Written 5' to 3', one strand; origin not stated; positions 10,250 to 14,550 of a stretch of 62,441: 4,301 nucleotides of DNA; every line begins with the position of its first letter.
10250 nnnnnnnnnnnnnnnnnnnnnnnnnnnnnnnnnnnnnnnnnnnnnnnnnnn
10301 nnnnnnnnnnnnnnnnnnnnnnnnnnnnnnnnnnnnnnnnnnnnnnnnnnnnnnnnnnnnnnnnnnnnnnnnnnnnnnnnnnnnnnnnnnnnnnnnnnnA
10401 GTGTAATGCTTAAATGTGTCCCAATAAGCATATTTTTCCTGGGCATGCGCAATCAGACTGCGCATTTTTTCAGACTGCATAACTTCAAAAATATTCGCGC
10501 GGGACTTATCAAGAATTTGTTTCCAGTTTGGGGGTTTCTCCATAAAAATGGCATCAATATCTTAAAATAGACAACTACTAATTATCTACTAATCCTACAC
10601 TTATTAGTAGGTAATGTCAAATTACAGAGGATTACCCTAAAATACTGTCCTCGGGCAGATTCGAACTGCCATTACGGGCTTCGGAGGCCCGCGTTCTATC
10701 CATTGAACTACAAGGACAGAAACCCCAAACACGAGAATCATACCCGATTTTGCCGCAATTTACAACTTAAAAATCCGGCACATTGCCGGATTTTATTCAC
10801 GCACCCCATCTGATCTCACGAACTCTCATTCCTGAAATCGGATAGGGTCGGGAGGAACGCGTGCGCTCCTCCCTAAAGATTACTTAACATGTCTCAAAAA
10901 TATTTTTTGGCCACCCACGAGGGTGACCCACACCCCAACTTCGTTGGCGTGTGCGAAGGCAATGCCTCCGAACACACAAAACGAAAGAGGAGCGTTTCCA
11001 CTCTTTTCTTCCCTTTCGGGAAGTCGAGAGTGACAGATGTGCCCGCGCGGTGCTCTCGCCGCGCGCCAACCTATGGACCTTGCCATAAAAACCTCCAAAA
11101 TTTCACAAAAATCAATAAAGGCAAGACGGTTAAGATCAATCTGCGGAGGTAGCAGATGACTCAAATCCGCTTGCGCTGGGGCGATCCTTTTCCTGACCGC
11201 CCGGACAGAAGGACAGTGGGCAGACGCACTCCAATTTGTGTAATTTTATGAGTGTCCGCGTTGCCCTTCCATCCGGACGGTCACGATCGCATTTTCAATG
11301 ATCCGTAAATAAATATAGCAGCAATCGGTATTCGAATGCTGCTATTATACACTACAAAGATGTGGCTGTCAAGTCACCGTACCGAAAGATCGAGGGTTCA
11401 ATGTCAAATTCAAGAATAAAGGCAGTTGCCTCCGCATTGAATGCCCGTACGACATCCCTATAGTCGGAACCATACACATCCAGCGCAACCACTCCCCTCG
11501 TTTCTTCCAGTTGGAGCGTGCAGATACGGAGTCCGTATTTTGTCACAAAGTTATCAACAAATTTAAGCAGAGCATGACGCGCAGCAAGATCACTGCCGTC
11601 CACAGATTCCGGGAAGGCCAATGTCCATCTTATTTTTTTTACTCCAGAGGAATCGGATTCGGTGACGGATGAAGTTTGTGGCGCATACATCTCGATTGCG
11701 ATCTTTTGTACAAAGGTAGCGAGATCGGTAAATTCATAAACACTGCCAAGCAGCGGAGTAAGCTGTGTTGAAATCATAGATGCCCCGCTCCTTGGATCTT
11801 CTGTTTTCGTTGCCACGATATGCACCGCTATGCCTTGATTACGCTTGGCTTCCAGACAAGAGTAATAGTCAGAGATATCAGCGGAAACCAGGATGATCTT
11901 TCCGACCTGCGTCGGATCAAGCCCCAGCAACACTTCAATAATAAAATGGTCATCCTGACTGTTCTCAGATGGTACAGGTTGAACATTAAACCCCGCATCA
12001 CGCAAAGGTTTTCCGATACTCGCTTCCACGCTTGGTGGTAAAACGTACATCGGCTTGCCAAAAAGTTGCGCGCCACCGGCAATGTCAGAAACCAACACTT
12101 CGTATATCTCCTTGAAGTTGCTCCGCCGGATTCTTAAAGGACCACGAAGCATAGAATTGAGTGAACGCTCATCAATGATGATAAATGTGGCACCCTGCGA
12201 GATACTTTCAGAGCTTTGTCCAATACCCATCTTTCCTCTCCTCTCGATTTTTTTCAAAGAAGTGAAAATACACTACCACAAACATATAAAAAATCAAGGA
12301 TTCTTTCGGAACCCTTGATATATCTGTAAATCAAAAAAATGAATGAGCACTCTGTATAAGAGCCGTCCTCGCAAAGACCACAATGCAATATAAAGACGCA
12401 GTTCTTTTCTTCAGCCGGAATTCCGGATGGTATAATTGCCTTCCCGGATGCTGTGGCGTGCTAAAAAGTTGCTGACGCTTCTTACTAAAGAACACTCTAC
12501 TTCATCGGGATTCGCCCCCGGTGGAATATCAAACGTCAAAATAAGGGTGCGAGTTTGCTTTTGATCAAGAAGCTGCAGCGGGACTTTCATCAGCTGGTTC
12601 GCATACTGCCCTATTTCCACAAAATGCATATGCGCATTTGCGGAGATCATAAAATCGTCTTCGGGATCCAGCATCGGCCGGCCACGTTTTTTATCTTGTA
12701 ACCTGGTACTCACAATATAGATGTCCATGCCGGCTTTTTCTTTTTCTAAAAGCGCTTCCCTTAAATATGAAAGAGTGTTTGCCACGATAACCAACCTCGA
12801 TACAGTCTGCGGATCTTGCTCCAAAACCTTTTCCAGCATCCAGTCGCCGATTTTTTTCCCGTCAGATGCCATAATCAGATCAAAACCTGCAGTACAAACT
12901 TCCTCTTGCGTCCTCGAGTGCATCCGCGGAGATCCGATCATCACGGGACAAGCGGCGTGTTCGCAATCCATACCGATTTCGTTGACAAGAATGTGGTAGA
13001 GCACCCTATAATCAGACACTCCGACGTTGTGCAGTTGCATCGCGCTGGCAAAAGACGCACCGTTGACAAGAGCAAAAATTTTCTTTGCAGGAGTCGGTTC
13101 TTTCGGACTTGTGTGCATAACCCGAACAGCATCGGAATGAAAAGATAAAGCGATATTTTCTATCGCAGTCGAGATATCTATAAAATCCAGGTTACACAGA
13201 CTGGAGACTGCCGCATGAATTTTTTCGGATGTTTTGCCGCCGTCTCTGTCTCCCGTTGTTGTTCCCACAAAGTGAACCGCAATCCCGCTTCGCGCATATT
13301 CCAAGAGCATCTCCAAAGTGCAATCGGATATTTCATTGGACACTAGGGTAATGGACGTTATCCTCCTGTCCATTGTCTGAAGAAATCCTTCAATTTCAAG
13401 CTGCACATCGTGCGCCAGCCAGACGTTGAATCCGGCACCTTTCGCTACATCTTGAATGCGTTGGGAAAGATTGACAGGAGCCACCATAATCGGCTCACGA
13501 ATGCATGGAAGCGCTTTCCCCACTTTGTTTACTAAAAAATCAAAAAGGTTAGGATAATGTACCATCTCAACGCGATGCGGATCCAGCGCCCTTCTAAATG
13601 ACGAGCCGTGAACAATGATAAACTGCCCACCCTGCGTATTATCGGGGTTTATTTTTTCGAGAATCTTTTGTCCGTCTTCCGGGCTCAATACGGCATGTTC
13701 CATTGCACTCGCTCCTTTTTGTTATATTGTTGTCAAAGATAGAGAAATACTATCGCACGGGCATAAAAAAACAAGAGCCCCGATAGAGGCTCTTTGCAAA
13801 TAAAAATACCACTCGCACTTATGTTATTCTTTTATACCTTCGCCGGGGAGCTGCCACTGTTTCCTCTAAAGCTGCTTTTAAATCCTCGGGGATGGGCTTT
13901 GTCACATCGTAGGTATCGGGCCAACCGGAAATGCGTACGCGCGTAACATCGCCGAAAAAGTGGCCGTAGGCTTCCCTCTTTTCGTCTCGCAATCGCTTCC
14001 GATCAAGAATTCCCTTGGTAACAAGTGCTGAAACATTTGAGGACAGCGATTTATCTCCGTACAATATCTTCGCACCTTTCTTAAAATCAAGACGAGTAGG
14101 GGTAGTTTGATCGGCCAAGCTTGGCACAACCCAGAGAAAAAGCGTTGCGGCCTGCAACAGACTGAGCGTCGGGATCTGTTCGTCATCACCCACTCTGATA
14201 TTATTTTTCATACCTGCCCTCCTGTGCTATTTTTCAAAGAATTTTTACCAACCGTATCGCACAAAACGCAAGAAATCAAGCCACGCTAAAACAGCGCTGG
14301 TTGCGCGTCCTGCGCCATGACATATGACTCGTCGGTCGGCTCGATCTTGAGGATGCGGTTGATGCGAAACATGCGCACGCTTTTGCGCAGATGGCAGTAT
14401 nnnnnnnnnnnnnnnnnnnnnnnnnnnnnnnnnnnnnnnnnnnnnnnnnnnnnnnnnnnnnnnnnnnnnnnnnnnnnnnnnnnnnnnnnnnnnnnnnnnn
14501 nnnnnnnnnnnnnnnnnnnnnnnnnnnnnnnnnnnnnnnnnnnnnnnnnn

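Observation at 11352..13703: Paralogous NYN/LabA-like gene pair: three NYN-like modules, only one keeping the acidic catalytic-type residues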

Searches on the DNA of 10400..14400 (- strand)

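Call 6: search_rna_families(source=window, start=10400, end=14400, threshold=evalue, max_evalue=10)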
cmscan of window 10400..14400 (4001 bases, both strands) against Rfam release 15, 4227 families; matches with E-value up to 10: 3.
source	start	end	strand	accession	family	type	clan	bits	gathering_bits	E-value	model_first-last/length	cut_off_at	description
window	10646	10717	-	RF00005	tRNA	Gene; tRNA;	CL00001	68.1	29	6.4e-14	1-71/71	no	tRNA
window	12269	12349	-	RF01218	snR41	Gene; snRNA; snoRNA; CD-box;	CL00068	19.9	50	8.9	1-111/111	no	Small nucleolar RNA snR41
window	13020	13065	-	RF01630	ceN40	Gene; snRNA; snoRNA; CD-box;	-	15.1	35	4.9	71-118/123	no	Nematode snoRNA ceN40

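Call 47: search_rna_families(sources=[L002, L004, L005], threshold=gathering)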
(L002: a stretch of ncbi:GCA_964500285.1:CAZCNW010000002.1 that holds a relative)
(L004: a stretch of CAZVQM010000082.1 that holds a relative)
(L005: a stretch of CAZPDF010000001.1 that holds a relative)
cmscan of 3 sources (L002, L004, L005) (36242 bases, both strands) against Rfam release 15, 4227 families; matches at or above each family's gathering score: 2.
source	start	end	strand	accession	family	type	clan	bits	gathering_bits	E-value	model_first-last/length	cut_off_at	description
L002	3101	3172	+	RF00005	tRNA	Gene; tRNA;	CL00001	69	29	3.3e-13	1-71/71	no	tRNA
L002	2739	2811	+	RF00005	tRNA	Gene; tRNA;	CL00001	58.7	29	2.3e-10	1-71/71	no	tRNA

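Call 114: search_rna_families(source=window, start=10760, end=11360, threshold=evalue, max_evalue=10)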
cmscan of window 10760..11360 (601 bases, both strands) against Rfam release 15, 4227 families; matches with E-value up to 10: 4.
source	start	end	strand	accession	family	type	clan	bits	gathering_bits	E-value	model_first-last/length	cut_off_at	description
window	11194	11283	+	RF03629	mir-641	Gene; miRNA;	-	20.5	100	0.32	1-98/98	no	mir-641 microRNA precursor family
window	10760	10798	+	RF02891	AgrB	Gene; antisense;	-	19.9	40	0.83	46-84/84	5'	ArsR-gov region gene B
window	11202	11275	-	RF00073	MIR156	Gene; miRNA;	-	14.6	62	6.2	1-88/88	no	mir-156 microRNA precursor family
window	11004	11034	+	RF01370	CRISPR-DR57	Gene; CRISPR;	-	13.6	39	7.4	1-37/37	no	CRISPR RNA direct repeat element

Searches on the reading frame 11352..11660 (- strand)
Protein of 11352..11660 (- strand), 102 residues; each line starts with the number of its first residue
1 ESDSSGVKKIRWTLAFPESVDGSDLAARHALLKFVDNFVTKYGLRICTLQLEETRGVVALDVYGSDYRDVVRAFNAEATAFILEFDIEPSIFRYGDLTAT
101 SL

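Call 97: search_protein_families(library=pfam, proteins=[window:11352-11660:-], max_evalue=5)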
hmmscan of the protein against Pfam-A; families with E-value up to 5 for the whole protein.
window:11352-11660:- (102 aa): 0 families
